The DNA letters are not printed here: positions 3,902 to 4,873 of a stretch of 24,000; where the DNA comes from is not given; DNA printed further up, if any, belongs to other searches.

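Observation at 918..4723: Third nitrogenase-like pair in inverted beta-alpha order, headed by DUF1638 and directly downstream of metK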

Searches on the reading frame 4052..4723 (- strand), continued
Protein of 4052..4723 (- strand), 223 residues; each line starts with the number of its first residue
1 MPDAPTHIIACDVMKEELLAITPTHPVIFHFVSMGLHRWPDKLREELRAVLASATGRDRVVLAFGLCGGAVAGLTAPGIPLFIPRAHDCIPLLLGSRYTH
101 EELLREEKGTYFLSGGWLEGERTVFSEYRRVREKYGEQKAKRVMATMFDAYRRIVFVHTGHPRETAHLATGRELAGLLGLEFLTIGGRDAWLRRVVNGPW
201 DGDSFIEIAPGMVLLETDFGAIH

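Call 45: find_related_loci(query=A2, collection=genome_contigs, flank=10000)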
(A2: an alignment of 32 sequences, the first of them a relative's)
Query A2 (223 aa) in genome_contigs; peptide patterns used: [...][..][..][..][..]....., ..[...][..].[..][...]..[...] (x = any residue, [..] = any of these).
184 stretches matched a pattern; 160 encode a relative of the query (tblastn E <= 1e-3); the best 80 are kept; 80 distinct loci.
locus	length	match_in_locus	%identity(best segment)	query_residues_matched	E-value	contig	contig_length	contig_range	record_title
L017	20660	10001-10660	79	1-220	1e-116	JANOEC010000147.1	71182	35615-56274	MAG: Geobacteraceae bacterium isolate SOY_65_metabat_437 SOY_65_k141_563237, whole genome shotgun sequence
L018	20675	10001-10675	65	1-219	3e-96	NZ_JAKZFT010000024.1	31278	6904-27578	Geotalea sp. SG265 Scaffold24, whole genome shotgun sequence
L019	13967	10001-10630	69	8-217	2e-90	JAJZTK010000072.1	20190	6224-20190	MAG: Deltaproteobacteria bacterium isolate SKS3.bin71 NODE_4040_length_20190_cov_1.349798, whole genome shotgun sequence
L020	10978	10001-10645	54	8-220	5e-77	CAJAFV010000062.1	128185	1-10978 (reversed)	MAG: uncultured Geobacteraceae bacterium isolate A-4_bin-085 genome assembly, contig: bin-085:62/99, whole genome shotgu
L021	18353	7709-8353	54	8-220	4e-77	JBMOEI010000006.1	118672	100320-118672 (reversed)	MAG: Desulfuromonadaceae bacterium isolate Deming_bin.100 contig165, whole genome shotgun sequence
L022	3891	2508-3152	50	6-220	4e-74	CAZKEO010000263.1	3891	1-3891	MAG TPA_asm: uncultured Eubacteriales bacterium isolate SRP302447_co1_221 genome assembly, contig: NODE_70039_length_389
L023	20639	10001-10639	49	8-220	2e-71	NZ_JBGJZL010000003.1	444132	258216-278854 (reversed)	Pelosinus sp. sgz500959 Scaffold3, whole genome shotgun sequence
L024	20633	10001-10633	49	8-219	9e-71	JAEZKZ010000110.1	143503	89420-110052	MAG: Bacillota bacterium isolate OH_CDB_54 k127_1799135, whole genome shotgun sequence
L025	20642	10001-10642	51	6-219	2e-70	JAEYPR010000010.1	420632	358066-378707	MAG: Bacillota bacterium isolate OH_CBB_200 k127_985985, whole genome shotgun sequence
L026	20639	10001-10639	49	8-220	6e-70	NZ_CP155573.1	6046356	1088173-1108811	Sporomusa silvacetica DSM 10669 chromosome, complete genome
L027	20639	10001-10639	49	8-220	5e-69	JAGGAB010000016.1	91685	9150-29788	MAG: Bacillota bacterium isolate CTSoil_079 scaffold_73, whole genome shotgun sequence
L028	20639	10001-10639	49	8-220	4e-69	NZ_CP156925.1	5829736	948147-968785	Sporomusa rhizae strain DSM 16652 chromosome, complete genome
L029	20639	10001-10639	48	8-220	1e-68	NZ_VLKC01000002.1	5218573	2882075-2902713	Sporomusa sp. KB1 SalpaDRAFT_Scaffold1.2, whole genome shotgun sequence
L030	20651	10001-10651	49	3-219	6e-69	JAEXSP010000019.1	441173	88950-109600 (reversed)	MAG: Bacillota bacterium isolate OH_HBrB_311 k127_1236836, whole genome shotgun sequence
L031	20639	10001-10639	52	8-220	9e-69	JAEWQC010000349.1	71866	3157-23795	MAG: Bacillota bacterium isolate OH_SBrB_125 k127_1084883, whole genome shotgun sequence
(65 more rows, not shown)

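Call 61: predict_structure(alignment_id=A2)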
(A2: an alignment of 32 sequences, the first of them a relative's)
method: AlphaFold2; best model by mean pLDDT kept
length: 223 residues; sequences in the alignment: 32
mean_pLDDT: 90.2   pTM: 0.85
mean pLDDT of the five models: 90.2, 89.9, 88.3, 86.8, 85.7
residues with pLDDT >= 90: 157; 70-90: 57; 50-70: 7; < 50: 2
segments of 3 or more residues with pLDDT < 50: none
pLDDT, mean of each block of 10 residues (from residue 1): 90 94 97 89 94 94 79 93 88 82 79 90 88 96 93 94 95 94 93 94 92 90 48
secondary structure, 60 per line:
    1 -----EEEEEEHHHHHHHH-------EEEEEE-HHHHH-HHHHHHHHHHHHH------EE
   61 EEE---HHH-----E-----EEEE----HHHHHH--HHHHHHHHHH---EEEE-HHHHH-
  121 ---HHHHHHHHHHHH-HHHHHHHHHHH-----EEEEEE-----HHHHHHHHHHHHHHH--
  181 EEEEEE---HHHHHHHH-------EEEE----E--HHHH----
elements in order: E6-11 H12-19 E27-32 H34-38 H40-52 E59-63 E81-84 H89-94 H97-106 E110-113 H115-119 H124-135 H137-147 E153-158 H164-178 E181-186 H190-197 E205-208 H216-219

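Call 68: fold_search(model_id=the predicted structure, library=pdb)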
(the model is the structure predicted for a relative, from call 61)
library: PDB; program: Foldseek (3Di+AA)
matches with E <= 10: 1279; with E <= 0.001: 0
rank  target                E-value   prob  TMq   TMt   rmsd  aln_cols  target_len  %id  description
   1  5fkv_A                3.0e-03  0.44  0.21  0.06  15.8       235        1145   14  cryo-EM structure of the E. coli replicative DNA polymerase complex bound to DNA (DNA polymerase III alpha, beta, epsi (released 2015-11-25)
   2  2hnh                  5.3e-03  0.51  0.23  0.08  15.6       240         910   15  Crystal structure of the catalytic alpha subunit of E. coli replicative DNA polymerase III (released 2006-09-19)
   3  4gx8_A                8.7e-03  0.41  0.23  0.18  15.9       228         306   16  Crystal structure of a DNA polymerase III alpha-epsilon chimera (released 2013-04-03)
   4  4gx9_C                1.0e-02  0.35  0.23  0.17  15.8       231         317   17  Crystal structure of a DNA polymerase III alpha-epsilon chimera (released 2013-04-03)
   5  5hn3                  1.7e-02  0.18  0.20  0.15  21.0       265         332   18  Crystal structure of beta-decarboxylating dehydrogenase (TK0280) from Thermococcus kodakarensis (apo form) (released 2016-12-07)
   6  4gx8_B                2.2e-02  0.30  0.23  0.18  14.9       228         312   16  Crystal structure of a DNA polymerase III alpha-epsilon chimera (released 2013-04-03)
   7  4jom                  2.2e-02  0.30  0.23  0.08  15.5       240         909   14  Structure of E. coli Pol III 3mPHP mutant (released 2013-05-29)
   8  5hn4                  2.9e-02  0.15  0.20  0.15  20.8       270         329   17  Crystal structure of beta-decarboxylating dehydrogenase (TK0280) from Thermococcus kodakarensis complexed with Mn and ho (released 2016-12-07)
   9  7ba2_A                3.5e-02  0.18  0.23  0.14  19.2       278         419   11  D319A mutant of the PilB minor pilin from Streptococcus sanguinis (released 2021-04-28)
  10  2hqa                  3.7e-02  0.25  0.23  0.08  15.4       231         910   17  Crystal structure of the catalytic alpha subunit of E. Coli replicative DNA polymerase III (released 2006-09-19)
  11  3d3n_B                3.9e-02  0.16  0.19  0.17  13.2       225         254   13  Crystal structure of lipase/esterase (lp_2923) from Lactobacillus plantarum. Northeast Structural Genomics Consortium  (released 2008-06-10)
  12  3d3n_A                4.7e-02  0.11  0.17  0.16  13.4       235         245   12  Crystal structure of lipase/esterase (lp_2923) from Lactobacillus plantarum. Northeast Structural Genomics Consortium  (released 2008-06-10)
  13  4gx9_B                5.1e-02  0.21  0.23  0.18  15.3       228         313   17  Crystal structure of a DNA polymerase III alpha-epsilon chimera (released 2013-04-03)
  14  8ju8                  5.7e-02  0.25  0.19  0.26  13.8       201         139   11  de novo designed protein (released 2023-07-26)
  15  5fkw_A                5.7e-02  0.20  0.23  0.08  15.2       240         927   15  cryo-EM structure of the E. coli replicative DNA polymerase complex bound to DNA (DNA polymerase III alpha, beta, epsi (released 2015-11-25)
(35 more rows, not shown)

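Call 79: search_protein_families(library=pfam, alignment_id=A5, max_evalue=0.00001)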
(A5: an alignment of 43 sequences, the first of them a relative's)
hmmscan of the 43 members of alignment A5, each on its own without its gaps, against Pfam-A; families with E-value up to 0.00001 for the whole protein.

A. member 1, L001:10001-10672:+ (223 aa): 1 family
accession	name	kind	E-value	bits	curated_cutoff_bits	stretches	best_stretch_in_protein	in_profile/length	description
PF07796.16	DUF1638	-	4.6e-36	124.6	27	1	31-191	1-156/161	Protein of unknown function (DUF1638)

B. families by the number of members that match (of 43 scanned): 39 families (the first 25 are shown)
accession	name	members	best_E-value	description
PF04055.27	Radical_SAM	7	1.3e-19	Radical SAM superfamily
PF01208.23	URO-D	4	5.1e-82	Uroporphyrinogen decarboxylase (URO-D)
PF00148.24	Oxidored_nitro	4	8.9e-80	Nitrogenase component 1 type Oxidoreductase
PF02579.22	Nitro_FeMo-Co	4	1.3e-18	Dinitrogenase iron-molybdenum cofactor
PF07796.16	DUF1638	3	2.8e-41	Protein of unknown function (DUF1638)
PF01869.26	BcrAD_BadFG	2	2.1e-61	BadF/BadG/BcrA/BcrD ATPase family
PF00528.27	BPD_transp_1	2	1.3e-27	Binding-protein-dependent transport system inner membrane component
PF03358.20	FMN_red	2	4.9e-21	NADPH-dependent FMN reductase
PF10087.14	DUF2325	2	3e-15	Uncharacterized protein conserved in bacteria (DUF2325)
PF00142.24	Fer4_NifH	1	3e-102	4Fe-4S iron sulfur cluster binding proteins, NifH/frxC family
PF00291.31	PALP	1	2.2e-71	Pyridoxal-phosphate dependent enzyme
PF02773.21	S-AdoMet_synt_C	1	4.7e-70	S-adenosylmethionine synthetase, C-terminal domain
PF00266.25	Aminotran_5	1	9.1e-70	Aminotransferase class-V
PF00144.29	Beta-lactamase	1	1.8e-66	Beta-lactamase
PF02772.21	S-AdoMet_synt_M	1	3.6e-48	S-adenosylmethionine synthetase, central domain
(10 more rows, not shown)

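Call 84: search_protein_families(library=ncbifam, proteins=[window:4052-4723:-, L001:15052-16140:-, L001:16151-16585:-, L002:6057-6896:-], max_evalue=0.00001)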
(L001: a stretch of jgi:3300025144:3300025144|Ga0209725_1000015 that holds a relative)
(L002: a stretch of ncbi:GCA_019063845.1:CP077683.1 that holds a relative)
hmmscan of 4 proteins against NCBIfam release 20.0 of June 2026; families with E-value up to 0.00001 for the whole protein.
window:4052-4723:- (223 aa): 0 families

L001:15052-16140:- (362 aa): 5 families
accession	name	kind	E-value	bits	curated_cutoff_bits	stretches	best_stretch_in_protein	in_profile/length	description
NF004889.0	PRK06252.1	subfamily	1.9e-62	211.3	244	1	9-346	3-336/340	methylcobalamin:coenzyme M methyltransferase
TIGR01463.1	mtaA_cmuA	subfamily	3.2e-61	207.5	235.4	1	9-346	2-338/340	MtaA/CmuA family methyltransferase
NF040654.1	MtaA_Meth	equivalog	2.2e-50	171.5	400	1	10-346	1-335/337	methylcobamide:CoM methyltransferase MtaA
NF041608.1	methylcob_mtaseMtbA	equivalog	3.9e-42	144.5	600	1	10-346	4-337/339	methylcobamide:CoM methyltransferase MtbA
TIGR01464.1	hemE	equivalog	1.2e-25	90.3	302.95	1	63-344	56-337/338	uroporphyrinogen decarboxylase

L001:16151-16585:- (144 aa): 1 family
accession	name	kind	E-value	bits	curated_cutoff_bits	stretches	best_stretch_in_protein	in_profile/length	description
TIGR01290.1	nifB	equivalog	3.9e-13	48.9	343.65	1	4-112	332-439/441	nitrogenase cofactor biosynthesis protein NifB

L002:6057-6896:- (279 aa): 7 families
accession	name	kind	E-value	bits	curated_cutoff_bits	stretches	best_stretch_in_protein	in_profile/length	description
TIGR01290.1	nifB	equivalog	1.6e-92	310.6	343.65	1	11-274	9-277/441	nitrogenase cofactor biosynthesis protein NifB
TIGR02666.1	moaA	equivalog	3.3e-20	72.3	284.05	1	27-221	12-186/336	GTP 3',8-cyclase MoaA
TIGR02668.1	moaA_archaeal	equivalog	2.5e-16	59.5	325.25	1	27-251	12-206/303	GTP 3',8-cyclase MoaA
NF001199.0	PRK00164.2-1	equivalog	1.3e-12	47.5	231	1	27-230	14-189/308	GTP 3',8-cyclase MoaA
TIGR04317.1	W_rSAM_matur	equivalog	8.1e-09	35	380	1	27-160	6-125/349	tungsten cofactor oxidoreductase radical SAM maturase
NF038283.1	viperin_w_prok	equivalog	3.9e-07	29.5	180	1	31-232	8-195/281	viperin family antiviral radical SAM protein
NF050035.1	rSAM_WgK_link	exception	4.6e-07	29.2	650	1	27-177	11-145/367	radical SAM/SPASM peptide maturase WgkB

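Call 100: find_encoding_contigs(protein=P0007, flank=6000, max_places=2)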
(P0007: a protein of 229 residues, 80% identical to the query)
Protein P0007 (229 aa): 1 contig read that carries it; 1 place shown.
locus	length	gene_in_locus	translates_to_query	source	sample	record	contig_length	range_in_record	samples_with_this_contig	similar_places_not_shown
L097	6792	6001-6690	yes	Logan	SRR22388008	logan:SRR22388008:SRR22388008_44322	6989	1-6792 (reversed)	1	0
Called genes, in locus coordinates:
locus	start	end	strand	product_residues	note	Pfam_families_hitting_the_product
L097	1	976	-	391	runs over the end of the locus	?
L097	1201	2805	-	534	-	PF07690:MFS_1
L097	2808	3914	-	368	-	PF00364:Biotin_lipoyl (faint), PF25917:BSH_RND, PF25919:BSH_CusB (weak), PF25954:Beta-barrel_RND_2, PF25963:Beta-barrel_AAEA (weak), PF25990:Beta-barrel_YknX (weak)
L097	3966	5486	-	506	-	PF00144:Beta-lactamase, PF05345:He_PIG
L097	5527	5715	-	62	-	PF01361:Tautomerase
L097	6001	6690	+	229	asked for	PF07796:DUF1638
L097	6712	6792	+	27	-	?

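Call 101: find_encoding_contigs(protein=P0005, flank=4000, max_places=2)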
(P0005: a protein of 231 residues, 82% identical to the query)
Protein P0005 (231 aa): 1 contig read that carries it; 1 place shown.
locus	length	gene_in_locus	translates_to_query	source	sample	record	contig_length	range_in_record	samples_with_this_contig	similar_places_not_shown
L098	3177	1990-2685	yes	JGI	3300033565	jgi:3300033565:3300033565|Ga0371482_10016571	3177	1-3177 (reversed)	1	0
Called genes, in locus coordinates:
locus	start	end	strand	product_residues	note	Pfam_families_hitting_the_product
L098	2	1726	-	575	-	?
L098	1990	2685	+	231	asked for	PF07796:DUF1638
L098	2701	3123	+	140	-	PF00148:Oxidored_nitro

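Call 102: find_encoding_contigs(protein=P0002, flank=3000, max_places=2)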
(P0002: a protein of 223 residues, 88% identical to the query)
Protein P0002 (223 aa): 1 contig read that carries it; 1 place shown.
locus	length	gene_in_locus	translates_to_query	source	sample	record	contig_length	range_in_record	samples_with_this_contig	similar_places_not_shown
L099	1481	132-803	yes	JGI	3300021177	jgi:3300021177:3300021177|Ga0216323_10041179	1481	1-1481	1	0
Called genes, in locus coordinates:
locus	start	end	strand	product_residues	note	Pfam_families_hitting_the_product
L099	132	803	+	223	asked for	PF07796:DUF1638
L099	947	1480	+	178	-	?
